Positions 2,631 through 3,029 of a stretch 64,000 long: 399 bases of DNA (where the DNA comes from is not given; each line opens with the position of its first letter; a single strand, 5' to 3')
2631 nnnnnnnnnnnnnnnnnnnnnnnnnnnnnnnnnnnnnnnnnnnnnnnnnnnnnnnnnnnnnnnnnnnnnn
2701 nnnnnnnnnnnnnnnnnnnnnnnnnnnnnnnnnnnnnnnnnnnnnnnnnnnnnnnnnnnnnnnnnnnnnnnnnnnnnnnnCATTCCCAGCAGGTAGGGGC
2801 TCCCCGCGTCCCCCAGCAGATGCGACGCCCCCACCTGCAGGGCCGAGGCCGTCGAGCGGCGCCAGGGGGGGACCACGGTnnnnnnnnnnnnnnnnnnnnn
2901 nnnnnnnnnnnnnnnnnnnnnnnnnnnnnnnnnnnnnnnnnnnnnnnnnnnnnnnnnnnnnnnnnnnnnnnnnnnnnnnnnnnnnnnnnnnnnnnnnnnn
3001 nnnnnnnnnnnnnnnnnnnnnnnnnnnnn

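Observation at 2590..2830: Exon 10 3' end plus its splice donor is triplicated as part of a ~92-bp satellite unit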

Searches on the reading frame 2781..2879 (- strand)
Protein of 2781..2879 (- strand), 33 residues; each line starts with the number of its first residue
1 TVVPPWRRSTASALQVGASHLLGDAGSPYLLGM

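Call 7: search_solved_structures(query=window:2781-2879:-, max_evalue=10, show_alignments=3)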
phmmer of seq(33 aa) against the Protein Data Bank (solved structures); distinct sequences matched with E-value up to 10: 7.
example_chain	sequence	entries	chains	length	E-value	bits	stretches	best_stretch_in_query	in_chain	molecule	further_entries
9boi_A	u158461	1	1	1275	4.6e-08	35.2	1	2-33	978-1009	mVenus,Maltose/maltodextrin-binding periplasmic protein,Protein spinster homolog 1,Designe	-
8ex4_A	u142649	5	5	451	1.5e-07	33.7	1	2-32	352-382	Sphingosine-1-phosphate transporter SPNS2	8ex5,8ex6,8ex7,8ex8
8g92_A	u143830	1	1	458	1.6e-07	33.7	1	2-32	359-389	Sphingosine-1-phosphate transporter SPNS2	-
8jhr_A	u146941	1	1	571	1.7e-07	33.6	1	2-32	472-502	Sphingosine-1-phosphate transporter SPNS2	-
7yub_R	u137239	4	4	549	1.8e-07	33.5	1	2-32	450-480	Sphingosine-1-phosphate transporter SPNS2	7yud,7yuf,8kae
8qv5_A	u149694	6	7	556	1.8e-07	33.4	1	2-32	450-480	Sphingosine-1-phosphate transporter SPNS2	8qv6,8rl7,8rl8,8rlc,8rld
8jhq_A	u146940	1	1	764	2.8e-07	32.9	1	2-32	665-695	Sphingosine-1-phosphate transporter SPNS2,GlgA glycogen synthase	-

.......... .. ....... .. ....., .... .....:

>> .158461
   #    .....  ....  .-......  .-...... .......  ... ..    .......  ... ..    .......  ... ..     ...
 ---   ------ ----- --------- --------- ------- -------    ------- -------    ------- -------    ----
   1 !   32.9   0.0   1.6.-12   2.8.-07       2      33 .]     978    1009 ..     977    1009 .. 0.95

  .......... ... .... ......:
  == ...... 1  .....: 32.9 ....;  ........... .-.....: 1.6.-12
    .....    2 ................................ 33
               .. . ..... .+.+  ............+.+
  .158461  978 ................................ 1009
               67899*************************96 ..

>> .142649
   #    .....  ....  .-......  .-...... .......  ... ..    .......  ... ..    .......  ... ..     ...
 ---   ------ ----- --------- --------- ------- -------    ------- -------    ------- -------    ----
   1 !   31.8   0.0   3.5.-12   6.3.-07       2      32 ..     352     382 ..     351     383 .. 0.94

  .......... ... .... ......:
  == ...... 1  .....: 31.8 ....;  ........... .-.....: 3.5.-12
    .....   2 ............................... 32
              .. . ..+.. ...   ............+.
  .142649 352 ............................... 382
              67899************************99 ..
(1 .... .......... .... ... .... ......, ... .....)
